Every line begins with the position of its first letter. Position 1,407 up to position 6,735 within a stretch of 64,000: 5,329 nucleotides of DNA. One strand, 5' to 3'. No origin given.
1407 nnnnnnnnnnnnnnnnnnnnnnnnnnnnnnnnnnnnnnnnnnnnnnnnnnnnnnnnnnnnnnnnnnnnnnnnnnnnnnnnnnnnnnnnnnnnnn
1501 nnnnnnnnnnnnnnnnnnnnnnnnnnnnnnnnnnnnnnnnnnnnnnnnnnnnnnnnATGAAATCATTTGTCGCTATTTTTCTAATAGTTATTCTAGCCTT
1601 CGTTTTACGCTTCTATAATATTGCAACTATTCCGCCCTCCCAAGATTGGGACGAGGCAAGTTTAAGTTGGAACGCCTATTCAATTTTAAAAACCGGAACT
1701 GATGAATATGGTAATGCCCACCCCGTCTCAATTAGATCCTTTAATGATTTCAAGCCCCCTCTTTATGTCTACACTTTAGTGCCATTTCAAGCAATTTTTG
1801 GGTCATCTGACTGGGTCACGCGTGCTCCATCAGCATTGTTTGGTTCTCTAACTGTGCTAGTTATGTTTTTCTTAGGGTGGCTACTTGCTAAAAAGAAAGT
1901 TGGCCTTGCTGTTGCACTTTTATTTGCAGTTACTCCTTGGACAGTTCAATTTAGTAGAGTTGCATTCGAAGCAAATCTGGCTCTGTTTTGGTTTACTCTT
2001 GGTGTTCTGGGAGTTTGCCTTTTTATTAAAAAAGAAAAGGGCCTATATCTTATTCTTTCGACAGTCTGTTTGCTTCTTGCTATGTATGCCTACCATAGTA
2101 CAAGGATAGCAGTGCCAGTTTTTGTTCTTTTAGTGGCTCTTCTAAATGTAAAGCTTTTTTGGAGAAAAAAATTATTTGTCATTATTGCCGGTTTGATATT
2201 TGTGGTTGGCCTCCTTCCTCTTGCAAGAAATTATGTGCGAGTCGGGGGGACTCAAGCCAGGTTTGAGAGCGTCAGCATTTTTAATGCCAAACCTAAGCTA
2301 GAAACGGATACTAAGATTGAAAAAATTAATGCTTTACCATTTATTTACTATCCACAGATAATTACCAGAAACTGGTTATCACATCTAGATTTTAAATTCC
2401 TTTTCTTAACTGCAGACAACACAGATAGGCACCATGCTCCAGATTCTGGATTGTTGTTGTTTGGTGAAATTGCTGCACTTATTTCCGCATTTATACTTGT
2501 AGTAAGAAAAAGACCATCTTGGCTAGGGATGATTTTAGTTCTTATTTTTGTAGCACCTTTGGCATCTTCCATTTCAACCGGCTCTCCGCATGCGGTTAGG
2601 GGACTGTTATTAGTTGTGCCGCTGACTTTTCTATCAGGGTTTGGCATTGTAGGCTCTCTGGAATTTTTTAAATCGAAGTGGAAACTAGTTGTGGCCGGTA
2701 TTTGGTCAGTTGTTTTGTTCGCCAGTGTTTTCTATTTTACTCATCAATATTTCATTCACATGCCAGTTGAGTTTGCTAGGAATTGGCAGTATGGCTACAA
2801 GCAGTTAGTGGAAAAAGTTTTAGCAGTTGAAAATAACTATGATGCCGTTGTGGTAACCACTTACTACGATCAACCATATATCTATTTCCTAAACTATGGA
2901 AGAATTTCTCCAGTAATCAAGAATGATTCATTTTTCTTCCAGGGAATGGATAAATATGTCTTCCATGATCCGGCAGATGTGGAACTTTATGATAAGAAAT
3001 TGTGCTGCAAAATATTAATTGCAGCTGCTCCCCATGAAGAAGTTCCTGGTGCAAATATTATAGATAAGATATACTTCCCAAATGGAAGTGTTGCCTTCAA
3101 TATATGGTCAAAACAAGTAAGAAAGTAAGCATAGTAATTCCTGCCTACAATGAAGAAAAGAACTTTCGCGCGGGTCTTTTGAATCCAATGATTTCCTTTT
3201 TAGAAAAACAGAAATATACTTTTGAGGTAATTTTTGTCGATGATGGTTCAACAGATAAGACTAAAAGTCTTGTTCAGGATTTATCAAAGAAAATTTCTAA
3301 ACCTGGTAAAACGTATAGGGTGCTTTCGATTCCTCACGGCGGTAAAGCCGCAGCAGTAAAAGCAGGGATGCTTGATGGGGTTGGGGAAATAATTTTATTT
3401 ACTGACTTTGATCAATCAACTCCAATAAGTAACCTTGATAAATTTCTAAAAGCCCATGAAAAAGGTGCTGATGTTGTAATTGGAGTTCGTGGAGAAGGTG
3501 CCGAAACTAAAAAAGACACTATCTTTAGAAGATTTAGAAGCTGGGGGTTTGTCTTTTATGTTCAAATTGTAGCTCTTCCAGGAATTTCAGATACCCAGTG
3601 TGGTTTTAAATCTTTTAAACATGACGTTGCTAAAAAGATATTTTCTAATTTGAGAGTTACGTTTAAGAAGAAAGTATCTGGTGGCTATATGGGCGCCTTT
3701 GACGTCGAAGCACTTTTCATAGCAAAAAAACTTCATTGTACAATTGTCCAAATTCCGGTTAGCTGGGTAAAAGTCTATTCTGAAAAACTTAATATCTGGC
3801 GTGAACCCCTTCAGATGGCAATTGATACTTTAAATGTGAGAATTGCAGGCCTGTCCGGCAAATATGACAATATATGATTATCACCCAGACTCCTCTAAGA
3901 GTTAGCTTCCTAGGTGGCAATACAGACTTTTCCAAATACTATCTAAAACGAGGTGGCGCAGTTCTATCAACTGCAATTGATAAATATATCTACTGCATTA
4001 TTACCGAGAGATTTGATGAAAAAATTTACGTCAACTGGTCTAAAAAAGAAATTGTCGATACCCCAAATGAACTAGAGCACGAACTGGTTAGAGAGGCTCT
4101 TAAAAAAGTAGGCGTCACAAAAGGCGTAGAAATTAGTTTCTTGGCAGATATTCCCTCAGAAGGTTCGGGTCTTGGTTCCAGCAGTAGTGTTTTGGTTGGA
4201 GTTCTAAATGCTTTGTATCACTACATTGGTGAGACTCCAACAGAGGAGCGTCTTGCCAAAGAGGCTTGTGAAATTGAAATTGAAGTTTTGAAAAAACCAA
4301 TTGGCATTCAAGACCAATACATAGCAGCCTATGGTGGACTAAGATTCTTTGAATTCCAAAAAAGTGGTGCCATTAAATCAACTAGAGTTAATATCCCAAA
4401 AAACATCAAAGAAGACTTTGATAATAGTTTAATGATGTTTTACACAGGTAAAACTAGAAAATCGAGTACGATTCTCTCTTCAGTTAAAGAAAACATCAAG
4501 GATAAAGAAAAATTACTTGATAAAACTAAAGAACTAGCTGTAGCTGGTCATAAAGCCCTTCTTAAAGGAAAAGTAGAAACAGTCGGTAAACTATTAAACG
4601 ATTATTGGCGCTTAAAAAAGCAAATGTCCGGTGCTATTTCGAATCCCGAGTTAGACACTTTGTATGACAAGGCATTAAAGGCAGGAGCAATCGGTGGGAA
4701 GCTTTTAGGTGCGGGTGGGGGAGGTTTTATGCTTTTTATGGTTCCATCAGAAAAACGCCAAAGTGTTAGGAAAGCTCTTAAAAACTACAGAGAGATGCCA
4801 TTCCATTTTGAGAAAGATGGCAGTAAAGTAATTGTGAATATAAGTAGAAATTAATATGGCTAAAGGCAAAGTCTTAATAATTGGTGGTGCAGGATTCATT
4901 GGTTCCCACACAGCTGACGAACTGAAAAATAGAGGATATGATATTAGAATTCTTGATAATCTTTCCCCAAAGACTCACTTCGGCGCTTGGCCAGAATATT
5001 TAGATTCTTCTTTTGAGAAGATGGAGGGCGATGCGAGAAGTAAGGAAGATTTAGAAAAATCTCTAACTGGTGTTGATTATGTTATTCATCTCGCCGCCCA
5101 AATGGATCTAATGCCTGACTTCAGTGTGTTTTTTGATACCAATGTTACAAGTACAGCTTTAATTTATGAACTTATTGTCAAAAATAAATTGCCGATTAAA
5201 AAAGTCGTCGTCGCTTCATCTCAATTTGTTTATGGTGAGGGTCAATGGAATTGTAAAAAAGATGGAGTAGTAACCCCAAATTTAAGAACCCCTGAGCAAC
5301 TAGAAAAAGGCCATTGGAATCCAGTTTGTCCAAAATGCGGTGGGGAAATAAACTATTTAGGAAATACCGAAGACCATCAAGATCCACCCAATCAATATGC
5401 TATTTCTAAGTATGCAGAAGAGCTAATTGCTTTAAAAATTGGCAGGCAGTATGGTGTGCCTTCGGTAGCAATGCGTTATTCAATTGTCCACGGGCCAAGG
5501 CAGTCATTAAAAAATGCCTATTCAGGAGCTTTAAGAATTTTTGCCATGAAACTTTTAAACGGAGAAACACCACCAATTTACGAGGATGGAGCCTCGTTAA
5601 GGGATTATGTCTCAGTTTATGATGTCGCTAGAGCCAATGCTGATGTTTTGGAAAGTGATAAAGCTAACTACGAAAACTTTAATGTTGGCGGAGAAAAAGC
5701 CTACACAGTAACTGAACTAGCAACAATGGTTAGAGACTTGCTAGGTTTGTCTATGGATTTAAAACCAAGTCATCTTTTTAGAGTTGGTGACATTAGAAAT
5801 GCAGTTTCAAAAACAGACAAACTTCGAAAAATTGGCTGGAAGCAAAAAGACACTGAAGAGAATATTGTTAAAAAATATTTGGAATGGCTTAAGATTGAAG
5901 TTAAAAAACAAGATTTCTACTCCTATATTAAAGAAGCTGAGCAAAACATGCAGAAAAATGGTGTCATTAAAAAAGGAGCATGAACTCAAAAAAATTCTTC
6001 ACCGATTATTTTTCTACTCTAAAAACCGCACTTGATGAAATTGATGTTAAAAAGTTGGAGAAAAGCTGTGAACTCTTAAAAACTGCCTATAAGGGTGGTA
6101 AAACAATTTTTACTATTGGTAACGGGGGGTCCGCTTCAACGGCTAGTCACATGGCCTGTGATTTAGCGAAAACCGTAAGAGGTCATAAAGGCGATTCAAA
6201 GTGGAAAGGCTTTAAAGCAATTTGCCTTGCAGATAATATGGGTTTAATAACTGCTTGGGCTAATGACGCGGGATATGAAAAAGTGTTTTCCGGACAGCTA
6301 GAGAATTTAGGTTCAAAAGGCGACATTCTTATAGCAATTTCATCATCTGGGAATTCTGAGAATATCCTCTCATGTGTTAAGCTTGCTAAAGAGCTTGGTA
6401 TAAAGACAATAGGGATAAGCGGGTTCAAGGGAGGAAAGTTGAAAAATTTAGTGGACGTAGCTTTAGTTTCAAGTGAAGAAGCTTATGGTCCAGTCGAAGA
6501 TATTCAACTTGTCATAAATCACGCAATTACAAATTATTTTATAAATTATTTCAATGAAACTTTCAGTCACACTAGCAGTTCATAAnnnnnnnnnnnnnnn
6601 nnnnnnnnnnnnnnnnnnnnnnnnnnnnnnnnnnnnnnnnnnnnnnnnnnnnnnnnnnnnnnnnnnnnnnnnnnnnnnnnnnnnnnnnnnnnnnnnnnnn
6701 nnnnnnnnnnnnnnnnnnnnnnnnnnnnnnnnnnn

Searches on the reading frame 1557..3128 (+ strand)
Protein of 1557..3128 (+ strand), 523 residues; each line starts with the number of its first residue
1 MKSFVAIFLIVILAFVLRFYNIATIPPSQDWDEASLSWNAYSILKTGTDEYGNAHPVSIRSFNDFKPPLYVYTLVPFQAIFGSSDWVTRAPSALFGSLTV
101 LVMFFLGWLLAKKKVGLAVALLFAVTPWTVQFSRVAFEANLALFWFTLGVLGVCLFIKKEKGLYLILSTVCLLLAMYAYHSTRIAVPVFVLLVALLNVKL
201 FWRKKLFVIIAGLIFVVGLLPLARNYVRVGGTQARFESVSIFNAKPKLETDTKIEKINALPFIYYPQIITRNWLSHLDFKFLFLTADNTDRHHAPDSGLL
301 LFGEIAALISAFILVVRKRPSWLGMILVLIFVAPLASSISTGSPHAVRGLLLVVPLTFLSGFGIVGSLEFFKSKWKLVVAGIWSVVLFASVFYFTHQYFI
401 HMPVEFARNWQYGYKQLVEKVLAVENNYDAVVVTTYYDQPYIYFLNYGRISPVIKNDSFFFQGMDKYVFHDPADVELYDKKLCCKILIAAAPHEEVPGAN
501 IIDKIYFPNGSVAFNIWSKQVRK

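Call 9: search_protein_families(library=pfam, proteins=[window:1557-3128:+], max_evalue=0.001)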
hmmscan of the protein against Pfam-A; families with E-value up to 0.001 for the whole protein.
window:1557-3128:+ (523 aa): 1 family
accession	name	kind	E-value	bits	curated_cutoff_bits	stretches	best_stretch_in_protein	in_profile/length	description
PF13231.12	PMT_2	-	5.8e-09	36.8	26.1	1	66-221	2-156/160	Dolichyl-phosphate-mannose-protein mannosyltransferase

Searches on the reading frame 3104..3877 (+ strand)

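Call 9: search_protein_families(library=pfam, proteins=[window:3104-3877:+], max_evalue=0.001)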
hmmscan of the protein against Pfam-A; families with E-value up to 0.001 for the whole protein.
window:3104-3877:+ (257 aa): 2 families
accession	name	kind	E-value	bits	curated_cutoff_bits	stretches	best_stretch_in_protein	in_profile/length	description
PF00535.33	Glycos_transf_2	-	4.5e-23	82.4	23.3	1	9-180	1-168/168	Glycosyl transferase family 2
PF10111.15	Glyco_tranf_2_2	-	6.7e-07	29.5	27.3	1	9-116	1-104/276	Glycosyltransferase like family 2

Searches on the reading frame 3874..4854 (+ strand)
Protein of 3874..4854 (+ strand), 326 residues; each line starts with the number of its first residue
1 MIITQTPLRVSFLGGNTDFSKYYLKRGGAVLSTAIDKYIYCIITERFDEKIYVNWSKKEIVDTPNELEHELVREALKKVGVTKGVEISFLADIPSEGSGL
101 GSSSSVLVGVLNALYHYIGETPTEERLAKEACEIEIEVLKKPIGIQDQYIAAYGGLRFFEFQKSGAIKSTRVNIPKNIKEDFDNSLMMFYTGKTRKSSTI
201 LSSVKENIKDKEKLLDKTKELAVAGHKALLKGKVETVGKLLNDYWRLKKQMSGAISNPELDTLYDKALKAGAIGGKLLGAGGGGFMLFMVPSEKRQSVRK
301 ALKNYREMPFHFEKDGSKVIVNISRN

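Call 9: search_protein_families(library=pfam, proteins=[window:3874-4854:+], max_evalue=0.001)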
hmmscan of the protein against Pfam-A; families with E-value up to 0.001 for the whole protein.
window:3874-4854:+ (326 aa): 2 families
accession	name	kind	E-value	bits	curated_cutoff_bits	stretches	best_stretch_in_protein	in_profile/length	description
PF00288.32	GHMP_kinases_N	-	6.6e-17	61.9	22.3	1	73-155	8-87/87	GHMP kinases N terminal domain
PF08544.19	GHMP_kinases_C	-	2.8e-13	50.5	21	1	227-304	3-81/85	GHMP kinases C terminal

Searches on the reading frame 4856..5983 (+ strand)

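Call 9: search_protein_families(library=pfam, proteins=[window:4856-5983:+], max_evalue=0.001)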
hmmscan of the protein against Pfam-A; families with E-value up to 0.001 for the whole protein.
window:4856-5983:+ (375 aa): 6 families
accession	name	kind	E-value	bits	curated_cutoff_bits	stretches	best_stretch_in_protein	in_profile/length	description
PF01370.27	Epimerase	-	1.6e-37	129.7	20.9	2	6-130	1-123/240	NAD dependent epimerase/dehydratase family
PF16363.11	GDP_Man_Dehyd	-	3.3e-28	99.5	27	2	7-130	1-137/332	GDP-mannose 4,6 dehydratase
PF07993.18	NAD_binding_4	-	2.3e-14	53.6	20.1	1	62-257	78-254/258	Male sterility protein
PF01073.25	3Beta_HSD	-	1.9e-11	44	22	1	7-128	1-122/280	3-beta hydroxysteroid dehydrogenase/isomerase family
PF03435.24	Sacchrp_dh_NADP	-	0.00038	21.2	25.1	1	6-83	1-79/129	Saccharopine dehydrogenase NADP binding domain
PF13460.12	NAD_binding_10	-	0.00071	19.9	27.2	0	10-129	1-105/184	NAD(P)H-binding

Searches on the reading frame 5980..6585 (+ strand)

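Call 9: search_protein_families(library=pfam, proteins=[window:5980-6585:+], max_evalue=0.001)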
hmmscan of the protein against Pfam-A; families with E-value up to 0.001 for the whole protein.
window:5980-6585:+ (201 aa): 2 families
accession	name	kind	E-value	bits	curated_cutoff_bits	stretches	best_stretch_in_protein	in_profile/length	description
PF13580.11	SIS_2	-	1.2e-16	61.4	27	1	9-148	4-138/138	SIS domain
PF01380.27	SIS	-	1.1e-08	35.4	25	1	111-164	51-104/131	SIS domain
